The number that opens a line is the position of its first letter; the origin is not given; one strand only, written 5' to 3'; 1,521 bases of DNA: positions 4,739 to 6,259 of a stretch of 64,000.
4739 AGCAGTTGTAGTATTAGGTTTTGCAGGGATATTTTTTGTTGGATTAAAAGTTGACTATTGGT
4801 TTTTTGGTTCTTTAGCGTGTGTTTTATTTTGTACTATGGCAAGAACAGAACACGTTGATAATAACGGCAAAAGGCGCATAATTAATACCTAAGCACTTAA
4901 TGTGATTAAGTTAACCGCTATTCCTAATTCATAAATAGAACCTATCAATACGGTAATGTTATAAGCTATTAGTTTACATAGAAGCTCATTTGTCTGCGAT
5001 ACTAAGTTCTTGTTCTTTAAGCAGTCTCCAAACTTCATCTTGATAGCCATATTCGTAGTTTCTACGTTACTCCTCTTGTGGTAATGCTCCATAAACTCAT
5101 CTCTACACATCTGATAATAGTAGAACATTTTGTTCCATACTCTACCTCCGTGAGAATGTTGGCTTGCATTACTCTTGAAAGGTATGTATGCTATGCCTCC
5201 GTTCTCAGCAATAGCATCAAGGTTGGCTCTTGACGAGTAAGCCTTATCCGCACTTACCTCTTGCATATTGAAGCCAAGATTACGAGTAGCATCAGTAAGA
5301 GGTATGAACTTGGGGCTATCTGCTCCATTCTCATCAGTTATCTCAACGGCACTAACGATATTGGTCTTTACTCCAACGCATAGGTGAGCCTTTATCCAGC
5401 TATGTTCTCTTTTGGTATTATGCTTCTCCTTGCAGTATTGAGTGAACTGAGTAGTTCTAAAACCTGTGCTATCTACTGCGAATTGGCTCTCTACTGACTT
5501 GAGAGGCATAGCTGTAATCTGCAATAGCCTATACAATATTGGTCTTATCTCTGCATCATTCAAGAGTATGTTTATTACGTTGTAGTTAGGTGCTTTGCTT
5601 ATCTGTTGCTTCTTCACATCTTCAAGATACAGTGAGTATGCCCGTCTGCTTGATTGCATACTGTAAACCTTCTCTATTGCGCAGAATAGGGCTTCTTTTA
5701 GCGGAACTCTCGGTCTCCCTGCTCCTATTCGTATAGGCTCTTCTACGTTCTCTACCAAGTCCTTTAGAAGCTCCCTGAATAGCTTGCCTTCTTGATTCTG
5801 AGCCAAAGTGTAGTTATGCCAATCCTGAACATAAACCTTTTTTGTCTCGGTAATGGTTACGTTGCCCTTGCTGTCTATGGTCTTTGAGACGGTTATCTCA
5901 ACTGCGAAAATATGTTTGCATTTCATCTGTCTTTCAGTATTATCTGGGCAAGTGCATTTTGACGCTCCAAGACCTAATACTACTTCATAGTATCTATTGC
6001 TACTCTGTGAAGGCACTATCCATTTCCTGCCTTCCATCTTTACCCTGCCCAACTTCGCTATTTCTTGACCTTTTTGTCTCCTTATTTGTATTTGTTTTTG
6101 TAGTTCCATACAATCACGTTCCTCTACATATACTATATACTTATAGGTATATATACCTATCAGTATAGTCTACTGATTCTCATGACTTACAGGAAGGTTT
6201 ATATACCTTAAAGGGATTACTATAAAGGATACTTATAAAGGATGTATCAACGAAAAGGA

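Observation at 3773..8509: Intact-looking 4.7-kb transposon (9-bp IRs, 9-bp target duplication) that carries a complete R-M system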

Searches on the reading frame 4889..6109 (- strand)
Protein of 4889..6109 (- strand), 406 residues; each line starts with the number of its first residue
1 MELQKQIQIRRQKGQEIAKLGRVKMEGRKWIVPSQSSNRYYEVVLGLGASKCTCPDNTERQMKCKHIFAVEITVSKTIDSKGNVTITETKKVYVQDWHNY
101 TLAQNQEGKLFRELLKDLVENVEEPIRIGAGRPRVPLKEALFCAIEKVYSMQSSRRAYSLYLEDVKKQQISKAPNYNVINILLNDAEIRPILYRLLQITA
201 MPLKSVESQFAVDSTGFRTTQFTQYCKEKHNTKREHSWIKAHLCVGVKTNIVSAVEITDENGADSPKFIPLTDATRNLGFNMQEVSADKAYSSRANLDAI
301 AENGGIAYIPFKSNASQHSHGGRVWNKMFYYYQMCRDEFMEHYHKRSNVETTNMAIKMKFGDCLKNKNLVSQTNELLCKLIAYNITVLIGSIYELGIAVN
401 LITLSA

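Call 4: search_protein_families(library=pfam, proteins=[window:4889-6109:-], max_evalue=0.01)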
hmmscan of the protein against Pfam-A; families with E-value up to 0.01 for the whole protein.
window:4889-6109:- (406 aa): 2 families
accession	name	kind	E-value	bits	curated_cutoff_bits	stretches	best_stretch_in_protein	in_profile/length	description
PF01609.27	DDE_Tnp_1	-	2.8e-22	79.9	23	1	206-385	3-200/200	Transposase DDE domain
PF04434.22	SWIM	-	0.00069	19.5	19.6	1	41-73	1-36/38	SWIM zinc finger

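Call 7: find_encoding_contigs(protein=window:4889-6109:-, flank=8000, max_places=10)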
Protein window:4889-6109:- (406 aa): 3 contigs read that carry it; 2 places shown.
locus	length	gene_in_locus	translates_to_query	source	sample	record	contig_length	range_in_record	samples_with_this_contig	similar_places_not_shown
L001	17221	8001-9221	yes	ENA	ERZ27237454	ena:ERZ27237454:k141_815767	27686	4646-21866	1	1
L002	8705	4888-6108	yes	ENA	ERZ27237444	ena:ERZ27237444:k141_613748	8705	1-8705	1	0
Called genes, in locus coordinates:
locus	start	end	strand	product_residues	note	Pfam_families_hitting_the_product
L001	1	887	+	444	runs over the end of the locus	PF07690:MFS_1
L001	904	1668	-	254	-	PF01435:Peptidase_M48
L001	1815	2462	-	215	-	PF04011:LemA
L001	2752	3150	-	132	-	PF00903:Glyoxalase (weak)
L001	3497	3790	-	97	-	-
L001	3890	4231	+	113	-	PF01906:YbjQ_1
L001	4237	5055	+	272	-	-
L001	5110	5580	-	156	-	PF13527:Acetyltransf_9 (weak), PF00583:Acetyltransf_1, PF13673:Acetyltransf_10, PF13508:Acetyltransf_7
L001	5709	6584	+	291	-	PF18551:TackOD1 (weak), PF09567:RE_MamI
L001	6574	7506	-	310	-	PF01555:N6_N4_Mtase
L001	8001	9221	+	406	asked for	PF01609:DDE_Tnp_1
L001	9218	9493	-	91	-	-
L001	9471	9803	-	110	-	-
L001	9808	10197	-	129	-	-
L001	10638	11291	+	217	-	-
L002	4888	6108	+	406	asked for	PF01609:DDE_Tnp_1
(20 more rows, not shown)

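Call 17: find_homologous_proteins(query=window:4889-6109:-, max_evalue=0.00001)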
Query window:4889-6109:- (406 aa): 6429 proteins with E <= 0.00001 among 8000 candidates; the best 120 are listed.
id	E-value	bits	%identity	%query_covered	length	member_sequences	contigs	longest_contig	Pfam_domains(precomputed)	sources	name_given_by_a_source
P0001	7.7e-247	836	90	99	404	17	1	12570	PF01609.28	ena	-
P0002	1.3e-237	806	88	98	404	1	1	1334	PF01609.28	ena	-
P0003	9.3e-222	754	82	99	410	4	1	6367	PF01609.28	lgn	-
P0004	2.9e-219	746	80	99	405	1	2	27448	PF01609.28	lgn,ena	-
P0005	6.7e-214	728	80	99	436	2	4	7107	PF01609.28,PF04434.23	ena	-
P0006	5.3e-197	672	72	98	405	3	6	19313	PF01609.28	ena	-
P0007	3.4e-194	663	89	80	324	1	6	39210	PF01609.28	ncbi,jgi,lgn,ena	jgi:transposase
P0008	2.8e-192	657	72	99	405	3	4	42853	PF01609.28,PF04434.23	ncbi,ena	-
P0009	2.4e-189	647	70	99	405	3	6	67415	PF01609.28,PF04434.23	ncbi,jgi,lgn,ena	jgi:transposase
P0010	4.5e-186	636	70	98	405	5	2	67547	PF01609.28,PF04434.23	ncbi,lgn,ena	-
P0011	1.3e-180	618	67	99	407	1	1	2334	PF01609.28,PF04434.23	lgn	-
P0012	8.8e-174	596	66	96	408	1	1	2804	PF01609.28,PF04434.23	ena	-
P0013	3.6e-172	591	66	98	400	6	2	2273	PF01609.28,PF04434.23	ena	-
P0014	6.2e-170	583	65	99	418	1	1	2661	PF01609.28,PF04434.23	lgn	-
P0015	7.3e-170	583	65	99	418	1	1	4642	PF01609.28,PF04434.23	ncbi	-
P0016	2.5e-168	578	64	99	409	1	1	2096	PF01609.28,PF04434.23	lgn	-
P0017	4.6e-168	577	64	99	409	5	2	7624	PF01609.28,PF04434.23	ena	-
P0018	3.6e-167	574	64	99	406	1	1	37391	PF01609.28,PF04434.23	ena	-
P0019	1.0e-166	573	63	99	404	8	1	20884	PF01609.28,PF04434.23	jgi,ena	-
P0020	5.2e-166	570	63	99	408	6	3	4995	PF01609.28,PF04434.23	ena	-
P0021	6.7e-166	570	63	98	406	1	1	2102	PF01609.28,PF04434.23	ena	-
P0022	1.9e-165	568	65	99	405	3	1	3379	PF01609.28,PF04434.23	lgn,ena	-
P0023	7.7e-164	563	64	96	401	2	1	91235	PF01609.28,PF04434.23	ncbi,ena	-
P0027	1.8e-162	559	62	99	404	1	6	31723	PF01609.28,PF04434.23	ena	-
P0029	2.4e-162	558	63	99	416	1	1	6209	PF01609.28,PF04434.23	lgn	-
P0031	5.3e-161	554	62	100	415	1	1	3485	PF01609.28,PF04434.23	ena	-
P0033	2.2e-160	552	62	99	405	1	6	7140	PF01609.28,PF04434.23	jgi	jgi:transposase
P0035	2.4e-159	548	63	98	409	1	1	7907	PF01609.28,PF04434.23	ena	-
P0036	9.5e-159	546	61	100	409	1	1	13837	PF01609.28,PF04434.23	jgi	jgi:transposase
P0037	1.6e-158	546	60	99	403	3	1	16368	PF01609.28,PF04434.23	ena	-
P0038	6.2e-158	544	59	99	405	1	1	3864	PF01609.28,PF04434.23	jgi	jgi:transposase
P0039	2.2e-157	542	61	99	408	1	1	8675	PF01609.28,PF04434.23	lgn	-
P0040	3.9e-157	541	63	99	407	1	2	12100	PF01609.28,PF04434.23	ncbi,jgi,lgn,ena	jgi:transposase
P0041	6.0e-157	540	62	99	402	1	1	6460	PF01609.28,PF04434.23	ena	-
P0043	4.7e-155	534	63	97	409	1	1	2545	PF01609.28,PF04434.23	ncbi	-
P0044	1.5e-154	532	61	98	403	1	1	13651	PF01609.28,PF04434.23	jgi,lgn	-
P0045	1.6e-153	529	60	99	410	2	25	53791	PF01609.28,PF04434.23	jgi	jgi:transposase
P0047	9.9e-153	527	58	99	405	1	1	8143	PF01609.28,PF04434.23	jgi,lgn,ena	jgi:transposase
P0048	3.3e-152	525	59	99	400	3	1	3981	PF01609.28,PF04434.23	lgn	-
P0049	3.6e-151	521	64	91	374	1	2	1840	PF01609.28,PF04434.23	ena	-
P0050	2.3e-150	519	58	99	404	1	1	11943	PF01609.28,PF04434.23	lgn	-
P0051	2.6e-150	519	59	99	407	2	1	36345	PF01609.28,PF04434.23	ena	-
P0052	3.0e-150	518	59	99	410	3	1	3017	PF01609.28,PF04434.23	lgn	-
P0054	7.7e-150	517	59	98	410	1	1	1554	PF01609.28,PF04434.23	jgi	-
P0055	6.2e-149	514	58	99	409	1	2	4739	PF01609.28,PF04434.23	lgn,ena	-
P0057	3.5e-147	508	60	97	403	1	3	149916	PF01609.28,PF04434.23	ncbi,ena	-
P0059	2.5e-146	505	57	99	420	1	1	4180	PF01609.28,PF04434.23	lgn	-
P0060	3.6e-146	505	59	99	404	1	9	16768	PF01609.28,PF04434.23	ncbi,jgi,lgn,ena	jgi:transposase/predicted nucleic acid-binding Zn finger protein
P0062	1.8e-145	503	57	99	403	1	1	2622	PF01609.28,PF04434.23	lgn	-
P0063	2.2e-145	502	56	97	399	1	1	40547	PF01609.28,PF04434.23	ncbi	-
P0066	7.1e-144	497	55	99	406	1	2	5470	PF01609.28,PF04434.23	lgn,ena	-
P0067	1.0e-143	497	56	99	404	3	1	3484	PF01609.28,PF04434.23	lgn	-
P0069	4.0e-143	495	58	98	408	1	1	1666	PF01609.28,PF04434.23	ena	-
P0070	8.0e-143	494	56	97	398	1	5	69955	PF01609.28,PF04434.23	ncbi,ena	-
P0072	4.0e-142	492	59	97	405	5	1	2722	PF01609.28,PF04434.23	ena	-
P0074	6.7e-142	491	56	98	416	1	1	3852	PF01609.28,PF04434.23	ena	-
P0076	1.1e-141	490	56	97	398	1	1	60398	PF01609.28,PF04434.23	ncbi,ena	-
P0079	2.8e-141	489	56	95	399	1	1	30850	PF01609.28,PF04434.23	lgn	-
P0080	1.8e-139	483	54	98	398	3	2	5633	PF01609.28,PF04434.23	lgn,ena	-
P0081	5.5e-139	481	52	99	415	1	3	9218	PF01609.28,PF04434.23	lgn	-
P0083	9.5e-139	481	58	98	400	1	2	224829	PF01609.28,PF04434.23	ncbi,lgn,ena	-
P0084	1.2e-138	480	58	97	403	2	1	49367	PF01609.28,PF04434.23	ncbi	-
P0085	2.3e-138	479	53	99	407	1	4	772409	PF01609.28,PF04434.23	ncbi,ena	-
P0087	1.3e-137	477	53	99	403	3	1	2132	PF01609.28,PF04434.23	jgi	jgi:transposase/predicted nucleic acid-binding Zn finger protein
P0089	1.8e-137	476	54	100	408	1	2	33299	PF01609.28,PF04434.23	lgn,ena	-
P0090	3.2e-137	475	55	98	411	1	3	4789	PF01609.28,PF04434.23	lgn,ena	-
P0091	4.5e-137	475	53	99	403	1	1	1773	PF01609.28,PF04434.23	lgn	-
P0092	6.9e-137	474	55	99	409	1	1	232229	PF01609.28,PF04434.23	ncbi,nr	ncbi:MAG: transposase [Candidatus Micrarchaeota archaeon]|nr:transposase [Candidatus Micrarchaeota a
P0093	9.7e-137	474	54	99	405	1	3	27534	PF01609.28,PF04434.23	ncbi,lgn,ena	-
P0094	2.2e-136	473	54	98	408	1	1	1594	PF01609.28,PF04434.23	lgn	-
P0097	6.5e-135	468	55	97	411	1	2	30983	PF01609.28,PF04434.23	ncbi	ncbi:MAG: transposase [Thermoplasmataceae archaeon]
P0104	1.6e-133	463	52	99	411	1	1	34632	PF01609.28,PF04434.23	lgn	-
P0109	2.2e-131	456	55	98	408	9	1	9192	PF01609.28,PF04434.23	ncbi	-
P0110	4.6e-131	455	54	98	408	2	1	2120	PF01609.28,PF04434.23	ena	-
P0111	4.7e-131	455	54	97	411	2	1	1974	PF01609.28,PF04434.23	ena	-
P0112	5.1e-131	455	55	96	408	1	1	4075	PF01609.28,PF04434.23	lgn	-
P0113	8.8e-131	454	51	98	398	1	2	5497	PF01609.28,PF04434.23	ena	-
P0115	1.2e-130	454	54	97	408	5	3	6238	PF01609.28,PF04434.23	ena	-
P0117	2.1e-130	453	52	99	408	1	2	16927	PF01609.28,PF04434.23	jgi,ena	jgi:transposase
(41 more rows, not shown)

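Call 18: find_encoding_contigs(protein=P0001, flank=7000, max_places=4)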
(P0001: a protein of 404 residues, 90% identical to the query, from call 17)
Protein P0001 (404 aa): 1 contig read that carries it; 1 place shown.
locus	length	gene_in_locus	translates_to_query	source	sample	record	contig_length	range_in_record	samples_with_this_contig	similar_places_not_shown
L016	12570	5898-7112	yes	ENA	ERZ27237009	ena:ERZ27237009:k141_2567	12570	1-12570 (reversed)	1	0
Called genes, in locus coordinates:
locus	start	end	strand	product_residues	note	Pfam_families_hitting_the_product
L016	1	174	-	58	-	?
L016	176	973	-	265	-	PF00573:Ribosomal_L4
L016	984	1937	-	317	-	PF00297:Ribosomal_L3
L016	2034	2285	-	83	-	-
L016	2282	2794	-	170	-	PF00827:Ribosomal_L15e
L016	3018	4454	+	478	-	PF04471:Mrr_cat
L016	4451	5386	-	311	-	PF01555:N6_N4_Mtase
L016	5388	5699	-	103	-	-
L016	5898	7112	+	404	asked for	PF01609:DDE_Tnp_1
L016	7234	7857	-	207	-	PF12686:DUF3800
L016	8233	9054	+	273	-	PF02002:TFIIE_alpha (weak)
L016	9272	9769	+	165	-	PF27418:GINS23_N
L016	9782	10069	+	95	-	PF00935:Ribosomal_L44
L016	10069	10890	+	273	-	PF00575:S1 (weak), PF07541:EIF_2_alpha (weak)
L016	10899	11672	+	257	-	PF09754:PAC2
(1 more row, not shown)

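Call 19: find_encoding_contigs(protein=P0004, flank=7000, max_places=4)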
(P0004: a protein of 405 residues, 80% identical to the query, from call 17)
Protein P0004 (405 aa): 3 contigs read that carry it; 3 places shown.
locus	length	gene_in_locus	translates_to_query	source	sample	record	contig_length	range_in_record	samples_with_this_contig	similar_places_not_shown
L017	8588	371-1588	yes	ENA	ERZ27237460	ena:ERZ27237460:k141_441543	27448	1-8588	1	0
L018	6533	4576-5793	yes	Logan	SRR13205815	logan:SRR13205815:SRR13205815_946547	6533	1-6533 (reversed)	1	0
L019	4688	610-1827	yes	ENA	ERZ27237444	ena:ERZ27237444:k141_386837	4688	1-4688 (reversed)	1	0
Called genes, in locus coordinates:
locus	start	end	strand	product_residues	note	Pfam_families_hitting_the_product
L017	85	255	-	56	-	-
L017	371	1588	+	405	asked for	PF01609:DDE_Tnp_1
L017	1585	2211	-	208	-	-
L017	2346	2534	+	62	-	-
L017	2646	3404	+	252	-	PF13414:TPR_11, PF13431:TPR_17 (weak), PF00515:TPR_1 (weak), PF13371:TPR_9 (weak), PF13432:TPR_16, PF13414:TPR_11 (weak), PF00515:TPR_1 (weak), PF07719:TPR_2 (weak), +10 more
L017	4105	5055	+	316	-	PF12102:MrcB_N, PF06250:YhcG_C (weak), PF01939:NucS_C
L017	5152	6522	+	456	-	PF01555:N6_N4_Mtase, PF01170:UPF0020 (faint), PF09445:Methyltransf_15 (faint), PF01555:N6_N4_Mtase (weak)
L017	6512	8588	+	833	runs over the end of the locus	PF13589:HATPase_c_3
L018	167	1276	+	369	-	PF09376:NurA (weak)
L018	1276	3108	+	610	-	PF01935:DUF87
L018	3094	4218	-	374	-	PF14236:DruA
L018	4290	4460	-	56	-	-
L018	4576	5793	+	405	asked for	PF01609:DDE_Tnp_1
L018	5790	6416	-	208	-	-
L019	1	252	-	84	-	?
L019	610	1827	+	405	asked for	PF01609:DDE_Tnp_1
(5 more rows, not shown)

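Call 24: find_related_loci(query=A1, collection=genome_contigs, flank=10000)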
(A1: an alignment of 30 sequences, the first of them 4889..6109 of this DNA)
Query A1 (406 aa) in genome_contigs; peptide patterns used: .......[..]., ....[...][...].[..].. (x = any residue, [..] = any of these).
598 stretches matched a pattern (row limit reached: there are more); 591 encode a relative of the query (tblastn E <= 1e-3); the best 80 are kept; 80 distinct loci.
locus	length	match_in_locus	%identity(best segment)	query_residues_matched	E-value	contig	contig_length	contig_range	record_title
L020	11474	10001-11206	92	1-402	0e+0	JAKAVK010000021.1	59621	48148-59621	MAG: Candidatus Micrarchaeota archaeon isolate YP3.bin93 NODE_634_length_59621_cov_6.18222, whole genome shotgun sequenc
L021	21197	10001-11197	64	1-397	3e-175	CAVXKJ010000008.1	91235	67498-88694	MAG: uncultured Candidatus Micrarchaeota archaeon isolate MFD09222.bin.2.65 genome assembly, contig: contig_79662, whole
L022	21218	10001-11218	58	1-403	2e-160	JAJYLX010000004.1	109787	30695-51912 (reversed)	MAG: Candidatus Micrarchaeota archaeon isolate DBS2-1.bin97 NODE_300_length_109787_cov_2.321430, whole genome shotgun se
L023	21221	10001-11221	59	2-403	4e-158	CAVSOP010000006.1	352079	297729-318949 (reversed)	MAG: uncultured archaeon isolate MFD01476.bin.2.32 genome assembly, contig: contig_42127, whole genome shotgun sequence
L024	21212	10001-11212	58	1-397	1e-154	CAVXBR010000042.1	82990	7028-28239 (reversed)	MAG: uncultured Candidatus Micrarchaeota archaeon isolate MFD03323.bin.2.40 genome assembly, contig: contig_94357, whole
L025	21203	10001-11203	53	1-401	9e-147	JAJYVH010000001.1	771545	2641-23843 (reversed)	MAG: Candidatus Micrarchaeota archaeon isolate FK1.bin85 NODE_5_length_771545_cov_9.506659, whole genome shotgun sequenc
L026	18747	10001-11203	54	1-401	3e-145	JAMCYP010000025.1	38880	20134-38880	MAG: Candidatus Marsarchaeota archaeon isolate FK_Sedi_B_Bin.344 NODE_2915_length_38880_cov_4.54476, whole genome shotgu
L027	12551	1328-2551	55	1-402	3e-145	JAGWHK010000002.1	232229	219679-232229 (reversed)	MAG: Candidatus Micrarchaeota archaeon isolate REEA77 REEA77_2_length_232229_cov_6.744677, whole genome shotgun sequence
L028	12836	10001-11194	58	7-402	8e-145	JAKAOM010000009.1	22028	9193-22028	MAG: Candidatus Micrarchaeota archaeon isolate YF1.bin18 NODE_2523_length_22028_cov_1.948952, whole genome shotgun seque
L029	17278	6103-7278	55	10-401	9e-143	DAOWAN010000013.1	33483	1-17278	MAG TPA_asm: Candidatus Nanohalarchaeota archaeon isolate CSMAG_1836 CSMAG_1836_k141_6156888_length_33483_cov_13.0000, w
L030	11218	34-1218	53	7-405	5e-137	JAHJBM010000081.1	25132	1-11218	MAG: Candidatus Micrarchaeota archaeon isolate Modern_marine.mb.254 Modern_marine.mb.254_k141_2220169, whole genome shot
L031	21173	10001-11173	52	7-401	2e-137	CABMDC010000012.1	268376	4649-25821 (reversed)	uncultured archaeon isolate LFW-121_3 genome assembly, contig: LFW1213_2, whole genome shotgun sequence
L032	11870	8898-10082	52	10-404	9e-137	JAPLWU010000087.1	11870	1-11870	MAG: Candidatus Micrarchaeota archaeon isolate LacPavin_0920_SED3_MAG_54_8 LacPavin_0920_SED3_scaffold_2141357, whole ge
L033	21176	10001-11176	51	7-401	1e-134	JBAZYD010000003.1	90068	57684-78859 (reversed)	MAG: Candidatus Micrarchaeia archaeon isolate SO_2017_GW1_72 NODE_1594_length_90068_cov_1.331339_OW334_2017, whole genom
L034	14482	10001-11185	53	5-401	8e-134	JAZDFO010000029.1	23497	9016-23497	MAG: Candidatus Micrarchaeota archaeon isolate MEGAHIT-group-0.211 k141_5446933, whole genome shotgun sequence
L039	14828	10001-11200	52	10-402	1e-129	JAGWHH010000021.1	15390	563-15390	MAG: Candidatus Micrarchaeota archaeon isolate REEA73 REEA73_21_length_15390_cov_4.280872, whole genome shotgun sequence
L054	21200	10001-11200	49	7-405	2e-124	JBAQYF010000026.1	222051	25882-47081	MAG: Candidatus Altiarchaeia archaeon isolate MFD12011_ilm_asm_bin5 k127_112821, whole genome shotgun sequence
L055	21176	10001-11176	52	7-392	3e-124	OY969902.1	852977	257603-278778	MAG: uncultured archaeon isolate MFD01476.bin.c.10 genome assembly, chromosome: 1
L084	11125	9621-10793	44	6-397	2e-104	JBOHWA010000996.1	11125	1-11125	MAG: Candidatus Binatia bacterium isolate H1-B2_metabat2.bin.22_sub k127_252835, whole genome shotgun sequence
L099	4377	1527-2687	44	10-395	6e-102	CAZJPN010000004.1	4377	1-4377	MAG TPA_asm: uncultured Pseudomonadota bacterium isolate SRP271791_co1_55 genome assembly, contig: k141_289165, whole ge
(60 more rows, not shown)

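Call 31: search_protein_families(library=pfam, alignment_id=A2, max_evalue=0.00001)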
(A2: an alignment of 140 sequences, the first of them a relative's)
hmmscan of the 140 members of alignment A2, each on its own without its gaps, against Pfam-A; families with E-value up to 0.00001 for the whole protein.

A. member 1, L016:3018-4451:+ (478 aa): 1 family
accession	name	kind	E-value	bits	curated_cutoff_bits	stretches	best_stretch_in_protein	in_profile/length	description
PF04471.18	Mrr_cat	-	1.6e-09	38.3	21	1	324-436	7-109/115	Restriction endonuclease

B. families by the number of members that match (of 140 scanned): 56 families (the first 25 are shown)
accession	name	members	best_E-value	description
PF02384.22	N6_Mtase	13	6.4e-44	N-6 DNA Methylase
PF07669.17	Eco57I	11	1.3e-40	Eco57I restriction-modification methylase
PF20473.4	MmeI_Mtase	9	4e-13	MmeI, DNA-methyltransferase domain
PF01170.24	UPF0020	9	2.1e-12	RMKL-like, methyltransferase domain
PF01555.25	N6_N4_Mtase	6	3.7e-47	DNA methylase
PF01420.25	Methylase_S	5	3.8e-30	Type I restriction modification DNA specificity domain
PF01936.24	NYN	4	3e-26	NYN domain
PF12950.13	TaqI_C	4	4.4e-21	TaqI-like C-terminal specificity domain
PF04343.18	DUF488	3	2.6e-31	Domain of unknown function DUF488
PF01844.29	HNH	3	2e-11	HNH endonuclease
PF22751.1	DUF488-N3a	3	4.6e-10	Active DUF488-N3 subclade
PF04313.20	HSDR_N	3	2.2e-08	Type I restriction enzyme R protein N terminus (HSDR_N)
PF13651.11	EcoRI_methylase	2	2.2e-132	Adenine-specific methyltransferase EcoRI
PF00145.23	DNA_methylase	2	1.5e-96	C-5 cytosine-specific DNA methylase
PF13588.12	HSDR_N_2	2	1.4e-23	Type I restriction enzyme R protein N terminus (HSDR_N)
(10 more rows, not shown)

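Call 32: search_protein_families(library=padloc, alignment_id=A2, max_evalue=0.00001)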
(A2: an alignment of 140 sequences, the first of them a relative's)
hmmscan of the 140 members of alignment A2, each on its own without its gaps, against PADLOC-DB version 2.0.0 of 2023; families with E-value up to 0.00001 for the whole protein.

A. member 1, L016:3018-4451:+ (478 aa): 0 families

B. families by the number of members that match (of 140 scanned): 478 families (the first 25 are shown)
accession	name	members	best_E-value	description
PDLC04134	mad2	21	2.2e-59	mads_2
PDLC03025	MTase_I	14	8.6e-33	Type I methyltransferase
PDLC03218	MTase_II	13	9.9e-73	Type II methyltransferase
PDLC03267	MTase_II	13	9.7e-28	Type II methyltransferase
PDLC03348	MTase_II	12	2.9e-58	Type II methyltransferase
PDLC03018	MTase_I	11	1.3e-86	Type I methyltransferase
PDLC03021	MTase_I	11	3.1e-58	Type I methyltransferase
PDLC03285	MTase_II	11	8.1e-22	Type II methyltransferase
PDLC03338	MTase_II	11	2.2e-21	Type II methyltransferase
PDLC03318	MTase_II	10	6.8e-154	Type II methyltransferase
PDLC03335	MTase_II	10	3.3e-143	Type II methyltransferase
PDLC03030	MTase_I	10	7.1e-142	Type I methyltransferase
PDLC03317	MTase_II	10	3.7e-51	Type II methyltransferase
PDLC03026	MTase_I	10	2e-44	Type I methyltransferase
PDLC03311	MTase_II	10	5.2e-27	Type II methyltransferase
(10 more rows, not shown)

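Call 33: search_protein_families(library=ncbifam, proteins=[window:4889-6109:-], max_evalue=0.01)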
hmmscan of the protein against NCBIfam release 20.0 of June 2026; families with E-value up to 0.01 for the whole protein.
window:4889-6109:- (406 aa): 7 families
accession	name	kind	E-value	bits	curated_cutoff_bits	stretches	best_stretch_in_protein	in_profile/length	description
NF033579.1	transpos_IS5_2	equivalog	9.8e-37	127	140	1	96-386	2-288/289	IS5 family transposase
NF033551.1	transpos_IS1182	equivalog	9.9e-16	57.7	270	1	240-331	269-360/488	IS1182 family transposase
NF033592.1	transpos_IS4_1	equivalog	5.8e-09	35.5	115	1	210-316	109-211/332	IS4 family transposase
NF033580.1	transpos_IS5_3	equivalog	1.4e-07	31.3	110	1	194-321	76-211/258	IS5 family transposase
NF033593.1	transpos_ISNCY_1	equivalog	4.4e-06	25.6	325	1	248-388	310-442/444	ISNCY family transposase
NF033581.1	transpos_IS5_4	equivalog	0.00012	21.5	140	1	230-358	147-256/285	IS5 family transposase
NF033559.2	transpos_IS1634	equivalog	0.00035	19.7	100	1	208-309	132-236/483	IS1634 family transposase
